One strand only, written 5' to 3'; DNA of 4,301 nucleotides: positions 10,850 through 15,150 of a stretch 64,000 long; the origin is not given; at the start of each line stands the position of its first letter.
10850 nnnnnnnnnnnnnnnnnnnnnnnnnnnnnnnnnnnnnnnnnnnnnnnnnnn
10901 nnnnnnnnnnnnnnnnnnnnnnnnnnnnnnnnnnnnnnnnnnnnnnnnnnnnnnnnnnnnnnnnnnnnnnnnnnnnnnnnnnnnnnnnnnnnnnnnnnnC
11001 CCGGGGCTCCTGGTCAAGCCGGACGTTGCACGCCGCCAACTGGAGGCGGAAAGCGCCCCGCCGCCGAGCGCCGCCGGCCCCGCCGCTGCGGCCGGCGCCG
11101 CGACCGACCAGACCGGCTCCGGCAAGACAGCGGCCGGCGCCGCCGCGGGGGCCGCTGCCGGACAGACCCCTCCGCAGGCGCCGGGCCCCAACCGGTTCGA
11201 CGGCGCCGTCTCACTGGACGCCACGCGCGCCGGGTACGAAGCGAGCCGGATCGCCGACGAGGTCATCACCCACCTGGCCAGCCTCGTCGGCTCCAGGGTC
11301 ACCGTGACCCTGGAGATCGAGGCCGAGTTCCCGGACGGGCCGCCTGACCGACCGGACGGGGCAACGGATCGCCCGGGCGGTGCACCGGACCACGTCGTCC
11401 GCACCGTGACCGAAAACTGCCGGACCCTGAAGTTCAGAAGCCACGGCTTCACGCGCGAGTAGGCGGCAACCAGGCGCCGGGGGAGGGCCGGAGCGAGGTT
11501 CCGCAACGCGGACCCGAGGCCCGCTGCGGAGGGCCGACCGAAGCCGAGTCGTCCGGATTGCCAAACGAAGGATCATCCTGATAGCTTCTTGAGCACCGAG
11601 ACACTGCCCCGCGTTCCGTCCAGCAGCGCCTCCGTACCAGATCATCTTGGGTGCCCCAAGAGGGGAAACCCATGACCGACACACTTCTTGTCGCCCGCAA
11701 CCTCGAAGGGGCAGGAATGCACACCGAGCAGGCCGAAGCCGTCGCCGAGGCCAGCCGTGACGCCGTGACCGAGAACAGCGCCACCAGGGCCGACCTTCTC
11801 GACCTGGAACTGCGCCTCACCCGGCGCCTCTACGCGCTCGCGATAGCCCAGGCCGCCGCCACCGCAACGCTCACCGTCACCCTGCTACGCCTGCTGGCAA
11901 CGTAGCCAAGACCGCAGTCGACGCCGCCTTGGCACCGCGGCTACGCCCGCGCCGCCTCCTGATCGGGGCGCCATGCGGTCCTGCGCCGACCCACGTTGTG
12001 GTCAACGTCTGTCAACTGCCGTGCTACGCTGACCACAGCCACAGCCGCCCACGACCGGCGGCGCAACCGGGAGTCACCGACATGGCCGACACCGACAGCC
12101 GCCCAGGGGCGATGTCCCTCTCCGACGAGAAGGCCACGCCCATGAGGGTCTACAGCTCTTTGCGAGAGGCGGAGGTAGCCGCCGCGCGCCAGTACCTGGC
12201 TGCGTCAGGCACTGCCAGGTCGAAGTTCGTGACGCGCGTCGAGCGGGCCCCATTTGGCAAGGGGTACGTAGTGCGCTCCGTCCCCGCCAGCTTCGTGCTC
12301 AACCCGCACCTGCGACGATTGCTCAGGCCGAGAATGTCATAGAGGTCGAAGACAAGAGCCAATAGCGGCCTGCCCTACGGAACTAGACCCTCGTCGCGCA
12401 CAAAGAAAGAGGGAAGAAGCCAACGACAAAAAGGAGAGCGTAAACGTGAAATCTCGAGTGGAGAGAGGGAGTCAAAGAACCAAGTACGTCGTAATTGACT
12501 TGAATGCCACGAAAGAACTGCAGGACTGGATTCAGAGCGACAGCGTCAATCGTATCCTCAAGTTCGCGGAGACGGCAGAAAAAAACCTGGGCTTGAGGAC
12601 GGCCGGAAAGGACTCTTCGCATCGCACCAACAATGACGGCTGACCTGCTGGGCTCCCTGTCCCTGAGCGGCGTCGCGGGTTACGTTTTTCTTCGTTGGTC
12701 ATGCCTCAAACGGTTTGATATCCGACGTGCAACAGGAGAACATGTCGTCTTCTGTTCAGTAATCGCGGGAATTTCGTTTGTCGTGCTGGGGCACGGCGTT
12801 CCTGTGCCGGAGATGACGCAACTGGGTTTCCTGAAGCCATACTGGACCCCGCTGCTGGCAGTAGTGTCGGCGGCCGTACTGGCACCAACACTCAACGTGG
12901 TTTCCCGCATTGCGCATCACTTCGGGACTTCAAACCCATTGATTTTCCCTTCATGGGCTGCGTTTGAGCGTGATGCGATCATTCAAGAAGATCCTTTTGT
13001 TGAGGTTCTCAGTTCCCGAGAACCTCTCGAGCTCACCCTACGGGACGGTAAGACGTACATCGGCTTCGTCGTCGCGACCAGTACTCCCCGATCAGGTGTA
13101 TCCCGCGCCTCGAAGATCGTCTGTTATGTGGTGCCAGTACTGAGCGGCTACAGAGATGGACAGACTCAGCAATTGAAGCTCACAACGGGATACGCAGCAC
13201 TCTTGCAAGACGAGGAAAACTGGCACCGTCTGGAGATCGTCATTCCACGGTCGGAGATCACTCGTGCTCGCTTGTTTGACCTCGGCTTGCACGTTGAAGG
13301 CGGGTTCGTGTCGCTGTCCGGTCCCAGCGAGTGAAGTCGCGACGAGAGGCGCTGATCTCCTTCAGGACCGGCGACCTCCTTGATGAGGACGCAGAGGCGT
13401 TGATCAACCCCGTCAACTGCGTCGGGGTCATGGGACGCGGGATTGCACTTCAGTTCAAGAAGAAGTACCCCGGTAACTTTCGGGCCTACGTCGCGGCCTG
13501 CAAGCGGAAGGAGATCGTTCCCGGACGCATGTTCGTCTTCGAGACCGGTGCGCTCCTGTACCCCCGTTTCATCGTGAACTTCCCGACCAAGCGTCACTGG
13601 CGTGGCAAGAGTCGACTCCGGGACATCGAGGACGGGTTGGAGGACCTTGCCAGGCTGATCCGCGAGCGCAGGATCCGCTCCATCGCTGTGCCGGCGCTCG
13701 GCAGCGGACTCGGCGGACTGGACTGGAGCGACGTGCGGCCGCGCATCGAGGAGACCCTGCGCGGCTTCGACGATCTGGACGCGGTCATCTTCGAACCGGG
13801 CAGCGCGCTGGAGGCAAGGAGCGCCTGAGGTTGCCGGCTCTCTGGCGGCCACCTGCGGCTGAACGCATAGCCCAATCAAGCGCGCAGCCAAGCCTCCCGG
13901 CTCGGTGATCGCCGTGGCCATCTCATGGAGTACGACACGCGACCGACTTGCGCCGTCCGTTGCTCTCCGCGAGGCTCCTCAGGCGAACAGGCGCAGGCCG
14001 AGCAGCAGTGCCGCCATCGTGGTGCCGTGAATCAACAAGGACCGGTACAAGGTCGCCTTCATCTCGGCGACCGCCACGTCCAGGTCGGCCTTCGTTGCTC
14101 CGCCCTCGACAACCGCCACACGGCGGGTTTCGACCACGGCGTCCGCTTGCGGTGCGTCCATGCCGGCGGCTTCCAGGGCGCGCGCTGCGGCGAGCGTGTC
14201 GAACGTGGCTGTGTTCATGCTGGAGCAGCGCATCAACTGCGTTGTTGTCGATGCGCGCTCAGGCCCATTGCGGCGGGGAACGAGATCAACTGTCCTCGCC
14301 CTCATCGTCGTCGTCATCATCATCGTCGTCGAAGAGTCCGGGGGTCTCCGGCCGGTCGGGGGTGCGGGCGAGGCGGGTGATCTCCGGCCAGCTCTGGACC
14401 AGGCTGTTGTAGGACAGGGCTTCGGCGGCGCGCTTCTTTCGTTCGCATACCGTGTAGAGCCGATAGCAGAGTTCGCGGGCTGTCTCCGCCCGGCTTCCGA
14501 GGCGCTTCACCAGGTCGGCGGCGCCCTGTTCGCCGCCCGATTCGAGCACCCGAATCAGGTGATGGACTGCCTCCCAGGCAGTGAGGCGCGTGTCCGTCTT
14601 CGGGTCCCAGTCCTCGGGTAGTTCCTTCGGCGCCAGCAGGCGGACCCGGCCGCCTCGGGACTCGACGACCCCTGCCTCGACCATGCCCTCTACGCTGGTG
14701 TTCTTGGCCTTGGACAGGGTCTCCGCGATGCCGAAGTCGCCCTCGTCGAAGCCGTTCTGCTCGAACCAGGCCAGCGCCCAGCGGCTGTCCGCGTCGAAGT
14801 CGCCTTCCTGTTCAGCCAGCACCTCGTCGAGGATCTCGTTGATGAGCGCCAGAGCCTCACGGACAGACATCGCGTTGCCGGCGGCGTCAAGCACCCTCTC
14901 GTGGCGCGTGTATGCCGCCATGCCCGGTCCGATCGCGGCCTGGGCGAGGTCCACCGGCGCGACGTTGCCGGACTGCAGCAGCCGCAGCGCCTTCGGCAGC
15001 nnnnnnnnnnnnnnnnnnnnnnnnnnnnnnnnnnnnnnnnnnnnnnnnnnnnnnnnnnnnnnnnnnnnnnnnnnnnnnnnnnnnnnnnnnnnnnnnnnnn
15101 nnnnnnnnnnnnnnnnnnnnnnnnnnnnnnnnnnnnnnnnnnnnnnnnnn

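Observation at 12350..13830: Low-GC three-gene cassette (65-aa protein, 3-TM protein, TARG1/DarG-like macro domain) embedded in the 70% GC defence island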

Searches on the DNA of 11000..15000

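Call 71: search_rna_families(source=window, start=11000, end=15000, threshold=evalue, max_evalue=1)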
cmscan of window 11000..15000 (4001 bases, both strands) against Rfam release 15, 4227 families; matches with E-value up to 1: 0.
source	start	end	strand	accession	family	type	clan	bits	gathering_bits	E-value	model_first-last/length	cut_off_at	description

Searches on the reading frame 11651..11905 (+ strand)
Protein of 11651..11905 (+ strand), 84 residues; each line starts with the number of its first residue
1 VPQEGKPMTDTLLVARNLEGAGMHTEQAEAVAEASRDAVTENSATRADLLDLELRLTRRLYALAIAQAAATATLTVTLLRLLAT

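Call 3: search_protein_families(library=pfam, proteins=[window:11651-11905:+], max_evalue=1)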
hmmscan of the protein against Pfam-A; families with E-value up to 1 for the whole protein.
window:11651-11905:+ (84 aa): 1 family
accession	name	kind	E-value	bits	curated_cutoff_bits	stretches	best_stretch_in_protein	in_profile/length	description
PF07798.16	CCDC90-like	-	0.00057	20.2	33.5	1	10-45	2-37/175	Coiled-coil domain-containing protein 90-like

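Call 6: search_protein_families(library=ncbifam, proteins=[window:11651-11905:+], max_evalue=0.1)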
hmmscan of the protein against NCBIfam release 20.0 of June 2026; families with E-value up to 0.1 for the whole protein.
window:11651-11905:+ (84 aa): 0 families

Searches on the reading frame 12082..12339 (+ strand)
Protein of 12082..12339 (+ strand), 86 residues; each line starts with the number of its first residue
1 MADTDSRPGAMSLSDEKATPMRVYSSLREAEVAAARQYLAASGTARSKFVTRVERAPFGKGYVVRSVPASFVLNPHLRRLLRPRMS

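Call 105: find_homologous_proteins(query=window:12082-12339:+, max_evalue=0.001)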
Query window:12082-12339:+ (86 aa): 1 proteins with E <= 0.001 among 2 candidates.
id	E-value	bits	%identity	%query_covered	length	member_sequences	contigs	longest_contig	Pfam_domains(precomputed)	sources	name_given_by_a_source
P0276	5.2e-47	175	100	100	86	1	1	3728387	-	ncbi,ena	-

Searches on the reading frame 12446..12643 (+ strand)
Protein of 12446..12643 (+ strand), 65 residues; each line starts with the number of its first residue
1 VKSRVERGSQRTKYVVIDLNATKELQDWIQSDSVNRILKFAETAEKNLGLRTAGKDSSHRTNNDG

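Call 3: search_protein_families(library=pfam, proteins=[window:12446-12643:+], max_evalue=1)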
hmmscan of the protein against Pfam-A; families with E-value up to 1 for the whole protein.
window:12446-12643:+ (65 aa): 1 family
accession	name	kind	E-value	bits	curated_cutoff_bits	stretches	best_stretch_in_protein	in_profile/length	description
PF01870.24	Hjc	-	0.15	12.5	21.1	1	11-47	38-74/93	Archaeal holliday junction resolvase (hjc)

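Call 4: search_protein_families(library=padloc, proteins=[window:12446-12643:+], max_evalue=0.1)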
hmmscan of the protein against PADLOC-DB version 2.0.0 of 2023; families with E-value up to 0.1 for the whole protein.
window:12446-12643:+ (65 aa): 0 families

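Call 6: search_protein_families(library=ncbifam, proteins=[window:12446-12643:+], max_evalue=0.1)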
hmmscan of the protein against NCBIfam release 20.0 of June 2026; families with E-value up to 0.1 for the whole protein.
window:12446-12643:+ (65 aa): 0 families

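Call 7: search_protein_families(library=phrogs, proteins=[window:12446-12643:+], max_evalue=0.1)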
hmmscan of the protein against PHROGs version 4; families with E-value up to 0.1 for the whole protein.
window:12446-12643:+ (65 aa): 0 families

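Call 76: list_cluster_members(proteins=[P0007, P0001, window:12446-12640:+])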
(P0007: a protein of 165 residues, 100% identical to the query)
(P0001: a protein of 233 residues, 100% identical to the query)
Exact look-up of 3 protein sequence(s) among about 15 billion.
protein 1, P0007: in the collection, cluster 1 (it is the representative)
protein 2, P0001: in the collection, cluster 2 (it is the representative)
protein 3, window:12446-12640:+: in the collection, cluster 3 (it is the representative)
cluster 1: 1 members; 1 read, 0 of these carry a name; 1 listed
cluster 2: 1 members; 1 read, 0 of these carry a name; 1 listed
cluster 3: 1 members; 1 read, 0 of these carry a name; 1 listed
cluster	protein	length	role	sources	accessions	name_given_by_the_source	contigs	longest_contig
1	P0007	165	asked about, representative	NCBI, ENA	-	-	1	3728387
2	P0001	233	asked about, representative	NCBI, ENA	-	-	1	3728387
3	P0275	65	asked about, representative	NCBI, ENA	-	-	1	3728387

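Call 106: predict_structure(protein=window:12446-12640:+)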
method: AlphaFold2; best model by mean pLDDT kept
length: 65 residues; sequences in the alignment: 1
mean_pLDDT: 73.9   pTM: 0.40
mean pLDDT of the five models: 73.9, 67.4, 65.0, 64.8, 62.5
residues with pLDDT >= 90: 8; 70-90: 30; 50-70: 24; < 50: 3
segments of 3 or more residues with pLDDT < 50: none
pLDDT, mean of each block of 10 residues (from residue 1): 62 77 89 90 78 56 56
secondary structure, 60 per line:
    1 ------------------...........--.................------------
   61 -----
elements in order: H19-29 H32-48

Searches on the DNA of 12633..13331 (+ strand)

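Call 53: search_dna_similar(query=L077:5700-6800:+, collection=ecoli_genomes, mode=near, max_rows=8)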
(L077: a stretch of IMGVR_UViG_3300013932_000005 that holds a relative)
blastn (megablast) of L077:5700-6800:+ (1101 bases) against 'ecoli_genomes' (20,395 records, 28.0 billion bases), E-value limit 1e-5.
No match.

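Call 88: search_dna_similar(query=L146:6786-7846:+, collection=ecoli_genomes, mode=distant, max_rows=10)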
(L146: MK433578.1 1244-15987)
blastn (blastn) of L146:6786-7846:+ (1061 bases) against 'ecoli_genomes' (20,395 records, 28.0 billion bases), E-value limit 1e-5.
Records with a match: 62; places in all: 63; records where one place covers at least 80% of the query: 52.
Genomes with a match: 62 of 5426; with a place that covers at least 80% of the query: 52. Places per genome that has any: lowest 1, median 1, highest 2. On chromosomes: 63 places; on plasmids: 0.
Best place of each record, by identity: >=99% 2; 80-90% 7; 60-80% 53.
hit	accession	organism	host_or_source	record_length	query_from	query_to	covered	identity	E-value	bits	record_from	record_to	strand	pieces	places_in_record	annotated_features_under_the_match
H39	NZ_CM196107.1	Escherichia coli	urban waste bin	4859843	1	1061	100%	99.7%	0e+0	1901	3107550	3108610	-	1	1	DUF2207 domain-containing protein | hypothetical protein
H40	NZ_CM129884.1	Escherichia coli strain MB06173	seawater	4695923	1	1061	100%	99.5%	0e+0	1892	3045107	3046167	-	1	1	hypothetical protein (x2)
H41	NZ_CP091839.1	Escherichia coli strain SWYHX138.261ft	Equus ferus caballus (Thoroughbred)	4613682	1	1021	96%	80.1%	0e+0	920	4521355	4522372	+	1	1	hypothetical protein (x2)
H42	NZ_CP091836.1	Escherichia coli strain SWYHX138.33gt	Equus ferus caballus (Thoroughbred)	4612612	1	1021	96%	80.1%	0e+0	920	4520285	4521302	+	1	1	hypothetical protein (x2)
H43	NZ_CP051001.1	Escherichia coli O157:H16 str. 98-3133 strain 98-3133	missing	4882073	1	1021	96%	80.0%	0e+0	921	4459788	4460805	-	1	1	hypothetical protein (x2)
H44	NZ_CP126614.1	Escherichia coli strain Ec1115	Lollo Rosso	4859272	1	1021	96%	80.0%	0e+0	921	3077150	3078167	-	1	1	hypothetical protein (x2)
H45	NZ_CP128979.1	Escherichia coli strain TUM1881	missing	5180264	1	1021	96%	80.0%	0e+0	921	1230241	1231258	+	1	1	hypothetical protein (x2)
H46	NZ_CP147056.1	Escherichia coli strain 1002W03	river water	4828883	1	1021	96%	80.0%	0e+0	921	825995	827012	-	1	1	hypothetical protein (x2)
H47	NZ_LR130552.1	Escherichia coli strain MS14386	Homo sapiens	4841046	1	1021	96%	80.0%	0e+0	921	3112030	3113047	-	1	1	hypothetical protein (x2)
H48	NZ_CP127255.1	Escherichia coli strain Q5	Coturnix coturnix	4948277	1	1021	96%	79.9%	0e+0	911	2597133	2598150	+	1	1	hypothetical protein (x2)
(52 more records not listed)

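Call 89: get_annotated_region(hit=H45, flank=5000)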
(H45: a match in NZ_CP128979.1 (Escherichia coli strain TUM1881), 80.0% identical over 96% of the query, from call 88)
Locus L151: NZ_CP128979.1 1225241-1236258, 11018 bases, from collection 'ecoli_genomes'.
description: Escherichia coli strain TUM1881 chromosome, complete genome
organism: Escherichia coli strain TUM1881 (NCBI taxid 562)
replicon: chromosome; assembly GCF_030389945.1
host: missing; source: missing; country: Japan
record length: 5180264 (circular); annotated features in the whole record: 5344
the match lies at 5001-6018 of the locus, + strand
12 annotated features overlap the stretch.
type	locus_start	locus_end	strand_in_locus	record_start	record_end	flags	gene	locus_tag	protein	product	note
CDS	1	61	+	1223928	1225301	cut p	ypjCB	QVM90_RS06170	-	YpjCB family protein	internal stop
CDS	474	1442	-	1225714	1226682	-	-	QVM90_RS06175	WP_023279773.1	IS5 family transposase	-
CDS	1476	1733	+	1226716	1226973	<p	-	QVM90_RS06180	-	DNA adenine methylase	incomplete; partial in the middle of a contig; missing N-terminus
CDS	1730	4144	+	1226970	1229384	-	-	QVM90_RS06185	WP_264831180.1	replication endonuclease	-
CDS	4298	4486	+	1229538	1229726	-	-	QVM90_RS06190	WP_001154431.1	hypothetical protein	-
CDS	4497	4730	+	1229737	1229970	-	-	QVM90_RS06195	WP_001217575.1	DinI-like family protein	-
CDS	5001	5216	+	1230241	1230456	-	-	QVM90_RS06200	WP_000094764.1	hypothetical protein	-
CDS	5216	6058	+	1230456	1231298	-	-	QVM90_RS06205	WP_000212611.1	hypothetical protein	-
CDS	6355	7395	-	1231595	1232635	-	-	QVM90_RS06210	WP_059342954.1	phage portal protein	-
CDS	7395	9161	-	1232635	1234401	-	-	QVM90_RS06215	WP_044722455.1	terminase ATPase subunit family protein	-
CDS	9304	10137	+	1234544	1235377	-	-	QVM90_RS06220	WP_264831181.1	GPO family capsid scaffolding protein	-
CDS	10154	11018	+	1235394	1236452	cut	-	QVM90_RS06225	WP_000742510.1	phage major capsid protein, P2 family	-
